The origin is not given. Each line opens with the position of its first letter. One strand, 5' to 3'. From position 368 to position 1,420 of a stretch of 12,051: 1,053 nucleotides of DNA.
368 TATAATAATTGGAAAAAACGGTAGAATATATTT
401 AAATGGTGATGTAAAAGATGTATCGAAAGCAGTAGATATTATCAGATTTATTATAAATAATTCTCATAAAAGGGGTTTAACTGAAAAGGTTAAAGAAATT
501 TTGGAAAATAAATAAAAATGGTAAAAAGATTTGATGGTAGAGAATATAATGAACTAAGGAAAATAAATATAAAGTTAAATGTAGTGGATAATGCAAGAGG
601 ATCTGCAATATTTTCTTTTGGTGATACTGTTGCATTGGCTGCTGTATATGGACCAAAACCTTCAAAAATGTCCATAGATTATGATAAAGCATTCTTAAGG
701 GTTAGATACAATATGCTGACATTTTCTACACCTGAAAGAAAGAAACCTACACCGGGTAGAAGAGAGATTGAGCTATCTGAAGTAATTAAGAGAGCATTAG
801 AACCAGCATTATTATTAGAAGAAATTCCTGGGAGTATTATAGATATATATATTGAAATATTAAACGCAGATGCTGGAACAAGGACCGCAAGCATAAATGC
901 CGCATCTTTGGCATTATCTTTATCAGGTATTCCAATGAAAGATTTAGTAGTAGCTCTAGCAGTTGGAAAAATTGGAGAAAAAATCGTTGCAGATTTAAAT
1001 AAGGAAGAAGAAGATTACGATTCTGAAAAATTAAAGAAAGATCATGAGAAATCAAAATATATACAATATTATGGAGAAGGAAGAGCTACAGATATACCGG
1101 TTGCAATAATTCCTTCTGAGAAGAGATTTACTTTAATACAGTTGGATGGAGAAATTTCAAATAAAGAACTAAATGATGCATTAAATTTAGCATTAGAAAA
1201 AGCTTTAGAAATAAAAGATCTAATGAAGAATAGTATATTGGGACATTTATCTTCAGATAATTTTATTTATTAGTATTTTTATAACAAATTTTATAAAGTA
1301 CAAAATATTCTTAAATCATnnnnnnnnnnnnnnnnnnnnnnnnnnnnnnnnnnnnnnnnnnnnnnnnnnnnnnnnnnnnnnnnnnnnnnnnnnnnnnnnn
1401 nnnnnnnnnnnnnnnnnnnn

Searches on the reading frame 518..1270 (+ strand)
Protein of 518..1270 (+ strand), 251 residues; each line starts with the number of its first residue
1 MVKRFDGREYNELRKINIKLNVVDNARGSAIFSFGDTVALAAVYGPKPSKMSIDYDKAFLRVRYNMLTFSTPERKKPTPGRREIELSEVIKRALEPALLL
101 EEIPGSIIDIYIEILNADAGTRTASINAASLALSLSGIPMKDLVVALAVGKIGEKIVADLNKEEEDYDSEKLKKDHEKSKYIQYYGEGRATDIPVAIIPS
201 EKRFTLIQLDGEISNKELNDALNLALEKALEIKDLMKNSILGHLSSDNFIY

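Call 7: search_protein_families(library=pfam, proteins=[window:518-1270:+], max_evalue=0.01)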
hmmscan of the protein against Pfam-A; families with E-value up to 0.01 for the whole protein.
window:518-1270:+ (251 aa): 2 families
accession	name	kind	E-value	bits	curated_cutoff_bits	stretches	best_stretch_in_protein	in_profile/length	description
PF01138.27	RNase_PH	-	1.5e-34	119.6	25.5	1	12-139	1-130/130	3' exoribonuclease family, domain 1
PF03725.20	RNase_PH_C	-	2.1e-08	34.4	20.8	1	142-227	1-66/67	3' exoribonuclease family, domain 2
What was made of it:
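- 518..1273 (+): rrp41 (RNase PH exosome subunit), the left conserved anchor. Its last 41 codons (1151-1273) are the parent of the rrp41' scar. Pfam RNase_PH 1.5e-34 (call 7).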

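Call 27: find_related_loci(query=window:518-1270:+, collection=genome_contigs, flank=8000)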
Query window:518-1270:+ (251 aa) in genome_contigs; peptide patterns used: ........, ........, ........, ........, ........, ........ (x = any residue, [..] = any of these).
187 stretches matched a pattern; 17 encode a relative of the query (tblastn E <= 1e-3); 17 distinct loci.
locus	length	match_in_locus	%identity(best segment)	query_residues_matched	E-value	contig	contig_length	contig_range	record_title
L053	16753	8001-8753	94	1-251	8e-157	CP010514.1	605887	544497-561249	Candidatus Nanopusillus acidilobi strain 7A, complete genome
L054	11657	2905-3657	92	1-251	9e-154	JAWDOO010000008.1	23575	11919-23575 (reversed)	MAG: Candidatus Nanopusillus sp. isolate RHS.bin.5 NODE_84_length_23575_cov_20.513, whole genome shotgun sequence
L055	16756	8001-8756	92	1-251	4e-153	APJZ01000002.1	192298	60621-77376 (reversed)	Candidatus Nanobsidianus stetteri Nst1_C2, whole genome shotgun sequence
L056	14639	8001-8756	92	1-251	9e-153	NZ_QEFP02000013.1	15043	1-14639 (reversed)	Candidatus Nanobsidianus stetteri isolate SCGC AB-777_F03 Ga0188911_111, whole genome shotgun sequence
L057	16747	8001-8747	91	1-249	1e-149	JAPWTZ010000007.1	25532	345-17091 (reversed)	MAG: Candidatus Nanopusillus sp. isolate RSNS15 scaffold_361_c1, whole genome shotgun sequence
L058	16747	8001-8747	90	1-249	2e-142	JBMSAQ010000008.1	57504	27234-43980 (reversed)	MAG: Candidatus Nanopusillus sp. isolate Nanopusillus-CON-C-r01 Nanopusillus-CON-C-r01_k141_539218, whole genome shotgun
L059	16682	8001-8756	90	1-251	4e-149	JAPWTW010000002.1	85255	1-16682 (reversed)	MAG: Candidatus Nanopusillus sp. isolate RSNS12 scaffold_35_c1, whole genome shotgun sequence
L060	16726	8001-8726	82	4-245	4e-134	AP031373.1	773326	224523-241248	Nanoarchaeota archaeon YN1 DNA, complete genome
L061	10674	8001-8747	82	1-249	1e-127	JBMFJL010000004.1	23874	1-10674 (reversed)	MAG: Nanopusillaceae archaeon isolate KM4331-16 NODE_4_length_23874_cov_3.614741, whole genome shotgun sequence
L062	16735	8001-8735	84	1-245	6e-127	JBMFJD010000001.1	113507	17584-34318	MAG: Nanopusillaceae archaeon isolate KM4331-08 NODE_1_length_113507_cov_49.107467, whole genome shotgun sequence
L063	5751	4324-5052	76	4-247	5e-106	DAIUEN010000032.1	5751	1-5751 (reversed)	MAG TPA_asm: Candidatus Nanopusillus sp. isolate CTOTU25739 NODE_1041_length_5751_cov_17.502458, whole genome shotgun se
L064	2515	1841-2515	76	4-228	4e-104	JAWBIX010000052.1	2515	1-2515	MAG: Nanopusillaceae archaeon isolate GMQS_201709_bins_18 GMQS_201709_bins_18_scaffold_52, whole genome shotgun sequence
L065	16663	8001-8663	45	2-240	3e-64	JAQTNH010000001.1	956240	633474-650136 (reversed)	MAG: Candidatus Nanoarchaeia archaeon isolate STA_6 NODE_3_length_956240_cov_8.774269_Sandtown_A, whole genome shotgun s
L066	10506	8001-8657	48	1-237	1e-57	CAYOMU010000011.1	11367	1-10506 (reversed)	MAG TPA_asm: Candidatus Woesearchaeota archaeon isolate SRP041649_co1_70 genome assembly, contig: NODE_1066_length_11367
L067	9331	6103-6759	40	3-240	2e-44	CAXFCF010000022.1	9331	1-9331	MAG TPA_asm: uncultured Candidatus Poseidoniales archaeon isolate ERR599097_concoct_149 genome assembly, contig: ERZ8414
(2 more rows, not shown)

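Call 53: search_protein_families(library=phrogs, proteins=[L060:8793-9818:+, L060:9882-11141:+], max_evalue=0.01)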
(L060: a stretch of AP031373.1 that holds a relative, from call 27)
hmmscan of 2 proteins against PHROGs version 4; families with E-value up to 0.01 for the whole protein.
L060:8793-9818:+ (342 aa): 2 families
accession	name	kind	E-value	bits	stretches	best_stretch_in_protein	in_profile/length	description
phrog_22284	-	tail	5.5e-05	22.3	1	82-292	226-428/1236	tail fiber protein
phrog_788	-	tail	0.0043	17.8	0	178-281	167-267/297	tail protein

L060:9882-11141:+ (420 aa): 0 families

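Call 54: search_protein_families(library=padloc, proteins=[L060:8793-9818:+, L060:9882-11141:+], max_evalue=0.01)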
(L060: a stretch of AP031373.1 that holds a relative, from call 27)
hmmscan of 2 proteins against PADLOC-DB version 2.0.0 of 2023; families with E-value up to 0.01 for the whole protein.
L060:8793-9818:+ (342 aa): 4 families
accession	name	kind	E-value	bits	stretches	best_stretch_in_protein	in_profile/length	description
PDLC00006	DruC1|DruC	-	0.00032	17.3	1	25-133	205-313/626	Unknown function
PDLC03865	LmuB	-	0.00074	15.8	1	16-334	156-486/1007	-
PDLC03859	LmuB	-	0.00088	16.6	1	27-335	194-472/611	-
PDLC04142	capH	-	0.0052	15.8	0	55-124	24-78/103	capH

L060:9882-11141:+ (420 aa): 1 family
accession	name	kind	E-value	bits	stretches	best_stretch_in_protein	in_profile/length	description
PDLC00504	JetC1|JetC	-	0.0045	13.1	1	190-299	316-419/1144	DUF3584 domain; MukB-like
